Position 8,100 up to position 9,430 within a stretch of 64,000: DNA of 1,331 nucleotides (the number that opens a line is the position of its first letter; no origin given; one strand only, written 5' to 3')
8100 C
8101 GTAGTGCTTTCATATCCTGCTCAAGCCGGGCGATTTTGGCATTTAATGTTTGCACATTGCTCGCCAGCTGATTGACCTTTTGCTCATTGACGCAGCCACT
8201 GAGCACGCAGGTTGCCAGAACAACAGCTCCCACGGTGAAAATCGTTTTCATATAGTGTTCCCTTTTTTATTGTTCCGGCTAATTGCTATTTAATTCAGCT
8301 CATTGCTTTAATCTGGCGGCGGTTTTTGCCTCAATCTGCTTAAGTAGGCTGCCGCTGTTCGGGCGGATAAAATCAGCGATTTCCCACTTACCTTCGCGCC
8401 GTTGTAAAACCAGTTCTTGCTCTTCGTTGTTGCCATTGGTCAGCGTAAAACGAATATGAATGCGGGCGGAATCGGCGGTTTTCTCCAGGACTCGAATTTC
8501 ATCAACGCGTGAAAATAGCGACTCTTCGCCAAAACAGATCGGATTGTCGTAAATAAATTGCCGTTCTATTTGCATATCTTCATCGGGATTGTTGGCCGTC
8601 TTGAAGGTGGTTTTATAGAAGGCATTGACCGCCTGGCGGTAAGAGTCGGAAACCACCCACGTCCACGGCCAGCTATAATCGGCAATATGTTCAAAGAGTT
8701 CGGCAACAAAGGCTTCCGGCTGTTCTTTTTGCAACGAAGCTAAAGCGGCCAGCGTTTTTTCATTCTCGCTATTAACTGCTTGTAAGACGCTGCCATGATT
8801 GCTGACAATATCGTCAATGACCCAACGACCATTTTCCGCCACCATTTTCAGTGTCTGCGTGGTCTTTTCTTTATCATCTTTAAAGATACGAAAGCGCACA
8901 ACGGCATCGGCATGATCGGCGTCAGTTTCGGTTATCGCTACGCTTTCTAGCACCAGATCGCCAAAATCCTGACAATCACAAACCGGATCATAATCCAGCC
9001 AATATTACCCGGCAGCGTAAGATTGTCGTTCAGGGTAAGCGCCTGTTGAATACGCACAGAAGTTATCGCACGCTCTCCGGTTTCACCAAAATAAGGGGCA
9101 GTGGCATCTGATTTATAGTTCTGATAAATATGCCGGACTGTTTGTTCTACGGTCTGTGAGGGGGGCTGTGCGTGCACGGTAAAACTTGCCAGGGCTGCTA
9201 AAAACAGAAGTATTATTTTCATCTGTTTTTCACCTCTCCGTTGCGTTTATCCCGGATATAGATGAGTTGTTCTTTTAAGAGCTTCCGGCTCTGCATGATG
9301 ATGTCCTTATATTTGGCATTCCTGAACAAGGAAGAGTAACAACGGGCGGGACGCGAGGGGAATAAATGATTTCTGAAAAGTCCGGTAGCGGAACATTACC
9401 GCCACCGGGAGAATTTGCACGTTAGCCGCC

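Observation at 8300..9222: Core gene yqhG carries a 1-bp frameshift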

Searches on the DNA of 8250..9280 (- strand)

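Call 3: search_dna_similar(query=window:8250-9280:-, collection=ecoli_genomes, mode=near, max_rows=40)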
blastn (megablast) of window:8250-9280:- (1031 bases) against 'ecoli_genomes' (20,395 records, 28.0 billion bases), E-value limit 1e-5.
Records with a match: 5423; places in all: 5474; records where one place covers at least 80% of the query: 5390.
Genomes with a match: 5423 of 5426; with a place that covers at least 80% of the query: 5390. Places per genome that has any: lowest 1, median 1, highest 2. On chromosomes: 5473 places; on plasmids: 1.
Best place of each record, by identity: >=99% 315; 95-99% 5108.
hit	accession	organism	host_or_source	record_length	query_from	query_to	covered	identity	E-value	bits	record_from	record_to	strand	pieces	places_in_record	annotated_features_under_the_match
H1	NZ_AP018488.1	Escherichia coli O157:H7 strain PV15-279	Homo sapiens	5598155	1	1031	100%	100.0%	0e+0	1905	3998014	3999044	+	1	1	yqhG: YbjP/YqhG family protein | yqhH: lipoprotein YqhH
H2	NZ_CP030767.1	Escherichia coli strain 2017C-4109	missing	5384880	1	1031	100%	100.0%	0e+0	1905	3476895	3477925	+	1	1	yqhG: YbjP/YqhG family protein | yqhH: lipoprotein YqhH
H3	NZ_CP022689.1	Escherichia coli strain CDC#03-98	missing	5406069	1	1031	100%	100.0%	0e+0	1905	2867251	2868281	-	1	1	yqhG: YbjP/YqhG family protein | yqhH: lipoprotein YqhH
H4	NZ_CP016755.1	Escherichia coli strain FORC_044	Homo sapiens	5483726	1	1031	100%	100.0%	0e+0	1905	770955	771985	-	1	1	yqhG: YbjP/YqhG family protein | yqhH: lipoprotein YqhH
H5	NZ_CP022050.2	Escherichia coli O157 strain FDAARGOS_293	Homo sapiens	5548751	1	1031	100%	100.0%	0e+0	1905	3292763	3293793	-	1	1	yqhG: YbjP/YqhG family protein | yqhH: lipoprotein YqhH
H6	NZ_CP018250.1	Escherichia coli strain 10671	Cattle faeces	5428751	1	1031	100%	100.0%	0e+0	1905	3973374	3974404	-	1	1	yqhG: YbjP/YqhG family protein | yqhH: lipoprotein YqhH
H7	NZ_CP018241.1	Escherichia coli strain 319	missing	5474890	1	1031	100%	100.0%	0e+0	1905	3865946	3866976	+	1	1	yqhG: YbjP/YqhG family protein | yqhH: lipoprotein YqhH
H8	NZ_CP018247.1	Escherichia coli strain 7784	Cattle faeces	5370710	1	1031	100%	100.0%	0e+0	1905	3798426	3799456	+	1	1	yqhG: YbjP/YqhG family protein | yqhH: lipoprotein YqhH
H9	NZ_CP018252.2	Escherichia coli strain 9000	Cattle faeces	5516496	1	1031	100%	100.0%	0e+0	1905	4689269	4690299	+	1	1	yqhG: YbjP/YqhG family protein | yqhH: lipoprotein YqhH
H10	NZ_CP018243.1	Escherichia coli strain 350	missing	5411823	1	1031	100%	100.0%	0e+0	1905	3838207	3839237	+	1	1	yqhG: YbjP/YqhG family protein | yqhH: lipoprotein YqhH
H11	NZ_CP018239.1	Escherichia coli strain 272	missing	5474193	1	1031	100%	100.0%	0e+0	1905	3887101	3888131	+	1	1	yqhG: YbjP/YqhG family protein | yqhH: lipoprotein YqhH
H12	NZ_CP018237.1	Escherichia coli strain 155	missing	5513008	1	1031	100%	100.0%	0e+0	1905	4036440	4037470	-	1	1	yqhG: YbjP/YqhG family protein | yqhH: lipoprotein YqhH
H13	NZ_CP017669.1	Escherichia coli O157:H7 strain PA20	stool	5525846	1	1031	100%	100.0%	0e+0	1905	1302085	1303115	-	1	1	yqhG: YbjP/YqhG family protein | yqhH: lipoprotein YqhH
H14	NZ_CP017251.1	Escherichia coli strain NADC 5570/86-24/6564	not applicable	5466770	1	1031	100%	100.0%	0e+0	1905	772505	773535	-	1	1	yqhG: YbjP/YqhG family protein | yqhH: lipoprotein YqhH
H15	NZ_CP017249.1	Escherichia coli strain NADC 5570/86-24/6565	not applicable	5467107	1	1031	100%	100.0%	0e+0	1905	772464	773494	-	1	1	yqhG: YbjP/YqhG family protein | yqhH: lipoprotein YqhH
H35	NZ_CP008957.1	Escherichia coli O157:H7 str. EDL933 strain EDL933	-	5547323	1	1031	100%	100.0%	0e+0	1905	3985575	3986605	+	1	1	yqhG: YbjP/YqhG family protein | yqhH: lipoprotein YqhH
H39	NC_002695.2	Escherichia coli O157:H7 str. Sakai strain Sakai substr. ...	Homo sapiens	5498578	1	1031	100%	100.0%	0e+0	1905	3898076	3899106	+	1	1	yqhG: hypothetical protein | yqhG: pseudogene | yqhH: membrane protein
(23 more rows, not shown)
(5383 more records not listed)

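Call 5: get_annotated_region(hit=H39, flank=1500)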
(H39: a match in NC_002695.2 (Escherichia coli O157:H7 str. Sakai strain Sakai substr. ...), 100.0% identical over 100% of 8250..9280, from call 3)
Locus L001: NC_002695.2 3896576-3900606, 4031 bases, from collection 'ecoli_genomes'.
description: Escherichia coli O157:H7 str. Sakai DNA, complete genome
organism: Escherichia coli O157:H7 str. Sakai strain Sakai substr. RIMD 0509952 (NCBI taxid 386585)
replicon: genomic; assembly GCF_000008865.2
host: Homo sapiens; source: Human intestinal microflora; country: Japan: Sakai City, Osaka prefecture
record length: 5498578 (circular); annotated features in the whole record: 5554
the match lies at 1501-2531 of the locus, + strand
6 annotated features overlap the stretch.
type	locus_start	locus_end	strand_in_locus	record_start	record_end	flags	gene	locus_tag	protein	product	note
CDS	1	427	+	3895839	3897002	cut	yqhD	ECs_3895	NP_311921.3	aldehyde reductase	-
CDS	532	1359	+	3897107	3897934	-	dkgA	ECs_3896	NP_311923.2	2,5-diketo-D-gluconate reductase A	-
sequence_feature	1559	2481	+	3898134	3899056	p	yqhG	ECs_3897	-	-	hypothetical protein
pseudogene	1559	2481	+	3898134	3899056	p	yqhG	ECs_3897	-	-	-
CDS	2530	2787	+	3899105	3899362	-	yqhH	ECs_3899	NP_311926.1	membrane protein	-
CDS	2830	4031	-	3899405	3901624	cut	ygiQ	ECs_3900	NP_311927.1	radical SAM superfamily protein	-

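Call 6: get_annotated_region(hit=H35, flank=1500)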
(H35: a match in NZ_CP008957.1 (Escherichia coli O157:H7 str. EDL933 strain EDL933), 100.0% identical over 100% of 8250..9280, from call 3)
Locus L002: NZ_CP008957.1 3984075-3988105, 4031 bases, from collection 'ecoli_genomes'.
description: Escherichia coli O157:H7 str. EDL933 chromosome, complete genome
organism: Escherichia coli O157:H7 str. EDL933 strain EDL933 (NCBI taxid 155864)
replicon: chromosome; assembly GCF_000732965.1
host: -; source: -; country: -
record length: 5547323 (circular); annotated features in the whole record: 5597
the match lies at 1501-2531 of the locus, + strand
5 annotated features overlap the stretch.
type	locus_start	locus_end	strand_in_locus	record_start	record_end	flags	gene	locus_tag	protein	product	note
CDS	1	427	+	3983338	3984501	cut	yqhD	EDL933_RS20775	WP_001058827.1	alcohol dehydrogenase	-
CDS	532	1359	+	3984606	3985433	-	dkgA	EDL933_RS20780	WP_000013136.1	2,5-didehydrogluconate reductase DkgA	-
CDS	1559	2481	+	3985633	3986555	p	yqhG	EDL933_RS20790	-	YbjP/YqhG family protein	frameshifted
CDS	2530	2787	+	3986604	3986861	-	yqhH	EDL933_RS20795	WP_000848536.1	lipoprotein YqhH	-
CDS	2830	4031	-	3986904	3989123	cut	ygiQ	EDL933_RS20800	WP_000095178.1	YgiQ family radical SAM protein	-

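Call 9: search_dna_similar(query=window:8958-9038:-, collection=ecoli_genomes, mode=near, max_rows=60, rows=spread)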
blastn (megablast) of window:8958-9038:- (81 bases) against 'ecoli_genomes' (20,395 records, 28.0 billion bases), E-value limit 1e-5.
Records with a match: 5421; places in all: 5426; records where one place covers at least 80% of the query: 5419.
Genomes with a match: 5421 of 5426; with a place that covers at least 80% of the query: 5419. Places per genome that has any: lowest 1, median 1, highest 2. On chromosomes: 5425 places; on plasmids: 1.
Best place of each record, by identity: >=99% 296; 95-99% 43; 90-95% 5082.
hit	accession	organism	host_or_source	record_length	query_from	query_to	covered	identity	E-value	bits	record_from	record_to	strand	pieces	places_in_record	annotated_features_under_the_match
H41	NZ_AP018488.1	Escherichia coli O157:H7 strain PV15-279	Homo sapiens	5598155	1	81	100%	100.0%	6e-34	150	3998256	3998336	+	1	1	yqhG: YbjP/YqhG family protein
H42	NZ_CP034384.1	Escherichia coli O157:H7 strain FRIK804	Calf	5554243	1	81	100%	100.0%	6e-34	150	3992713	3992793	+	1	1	yqhG: YbjP/YqhG family protein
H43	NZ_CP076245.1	Escherichia coli O157:H7 strain Balcarce_24.2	Rectal swab of live bovine cattle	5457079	1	81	100%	100.0%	6e-34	150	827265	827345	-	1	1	yqhG: YbjP/YqhG family protein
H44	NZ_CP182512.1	Escherichia coli strain VTEC+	Grown in Blood agar culture medium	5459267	1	81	100%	100.0%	6e-34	150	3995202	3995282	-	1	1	yqhG: YbjP/YqhG family protein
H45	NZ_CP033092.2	Escherichia coli DSM 30083 = JCM 1649 = ATCC 11775 strain ...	-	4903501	1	81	100%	94.1%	1e-26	126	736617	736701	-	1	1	yqhG: YbjP/YqhG family protein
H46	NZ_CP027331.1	Escherichia coli strain 2013C-3277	Homo sapiens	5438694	1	81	100%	94.1%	1e-26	126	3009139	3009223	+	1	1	yqhG: YbjP/YqhG family protein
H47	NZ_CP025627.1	Escherichia coli strain SCEC020007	Homo sapiens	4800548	1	81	100%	94.1%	1e-26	126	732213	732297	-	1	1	yqhG: YbjP/YqhG family protein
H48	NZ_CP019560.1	Escherichia coli strain KSC1031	porcine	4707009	1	81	100%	94.1%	1e-26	126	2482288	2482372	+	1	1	yqhG: YbjP/YqhG family protein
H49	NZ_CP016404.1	Escherichia coli strain 210221272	swine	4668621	1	81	100%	94.1%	1e-26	126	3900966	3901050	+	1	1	yqhG: YbjP/YqhG family protein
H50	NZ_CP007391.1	Escherichia coli strain ST540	-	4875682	1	81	100%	94.1%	1e-26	126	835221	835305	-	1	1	yqhG: YbjP/YqhG family protein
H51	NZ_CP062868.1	Escherichia coli strain Res13-Lact-PEB01-20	Sus scrofa domesticus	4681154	1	81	100%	94.1%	1e-26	126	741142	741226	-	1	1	yqhG: YbjP/YqhG family protein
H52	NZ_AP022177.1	Escherichia coli strain WP7-S17-ESBL-04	-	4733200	1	81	100%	94.1%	1e-26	126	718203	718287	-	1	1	yqhG: YbjP/YqhG family protein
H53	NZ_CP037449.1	Escherichia coli strain ATCC 25922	missing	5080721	1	81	100%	94.1%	1e-26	126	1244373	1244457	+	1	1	yqhG: YbjP/YqhG family protein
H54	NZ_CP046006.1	Escherichia coli strain 1919D3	swine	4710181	1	81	100%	94.1%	1e-26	126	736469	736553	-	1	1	yqhG: YbjP/YqhG family protein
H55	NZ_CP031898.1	Escherichia coli O113:H21 strain FWSEC0010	Homo sapiens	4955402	1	81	100%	94.1%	1e-26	126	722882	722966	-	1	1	yqhG: YbjP/YqhG family protein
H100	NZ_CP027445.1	Escherichia coli strain 2013C-3492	Homo sapiens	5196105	38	81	54%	100.0%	2e-13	82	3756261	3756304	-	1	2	DUF3828 domain-containing protein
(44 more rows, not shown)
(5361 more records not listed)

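Call 35: get_annotated_region(hit=H100, flank=3000)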
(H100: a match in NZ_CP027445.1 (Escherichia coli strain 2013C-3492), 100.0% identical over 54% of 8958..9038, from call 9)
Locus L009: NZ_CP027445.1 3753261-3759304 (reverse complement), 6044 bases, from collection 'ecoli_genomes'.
description: Escherichia coli strain 2013C-3492 chromosome, complete genome
organism: Escherichia coli strain 2013C-3492 (NCBI taxid 562)
replicon: chromosome; assembly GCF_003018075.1
host: Homo sapiens; source: stool; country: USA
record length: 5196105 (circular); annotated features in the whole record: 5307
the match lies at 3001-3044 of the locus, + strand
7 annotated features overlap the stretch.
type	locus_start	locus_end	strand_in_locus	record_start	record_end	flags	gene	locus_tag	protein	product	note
CDS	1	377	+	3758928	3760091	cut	yqhD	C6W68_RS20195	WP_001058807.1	alcohol dehydrogenase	-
CDS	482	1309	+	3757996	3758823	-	dkgA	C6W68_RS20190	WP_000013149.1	2,5-didehydrogluconate reductase DkgA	-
CDS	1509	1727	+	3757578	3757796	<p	-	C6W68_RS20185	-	DUF3828 domain-containing protein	incomplete; partial in the middle of a contig; missing C-terminus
CDS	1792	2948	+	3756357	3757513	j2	-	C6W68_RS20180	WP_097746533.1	IS3-like element IS600 family transposase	programmed frameshift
CDS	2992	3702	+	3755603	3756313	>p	-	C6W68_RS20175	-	DUF3828 domain-containing protein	incomplete; partial in the middle of a contig; missing N-terminus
CDS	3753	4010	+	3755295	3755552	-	yqhH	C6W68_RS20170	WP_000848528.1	lipoprotein YqhH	-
CDS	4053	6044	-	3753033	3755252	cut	ygiQ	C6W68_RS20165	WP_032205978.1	YgiQ family radical SAM protein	-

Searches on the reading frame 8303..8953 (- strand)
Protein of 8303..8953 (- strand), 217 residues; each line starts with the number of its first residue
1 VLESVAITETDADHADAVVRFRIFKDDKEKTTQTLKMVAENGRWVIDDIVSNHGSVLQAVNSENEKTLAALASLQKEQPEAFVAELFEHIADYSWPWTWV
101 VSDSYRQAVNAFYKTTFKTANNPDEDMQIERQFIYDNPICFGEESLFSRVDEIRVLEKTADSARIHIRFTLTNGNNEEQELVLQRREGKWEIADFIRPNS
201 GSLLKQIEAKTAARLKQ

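Call 25: search_protein_families(library=pfam, proteins=[window:8303-8953:-], max_evalue=0.01)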
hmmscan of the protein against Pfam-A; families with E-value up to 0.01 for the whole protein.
seq(217 aa): 1 family
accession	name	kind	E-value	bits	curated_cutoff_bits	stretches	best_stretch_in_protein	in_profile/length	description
PF12883.13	DUF3828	-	2.5e-21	76.6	26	1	2-52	73-123/125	Protein of unknown function (DUF3828)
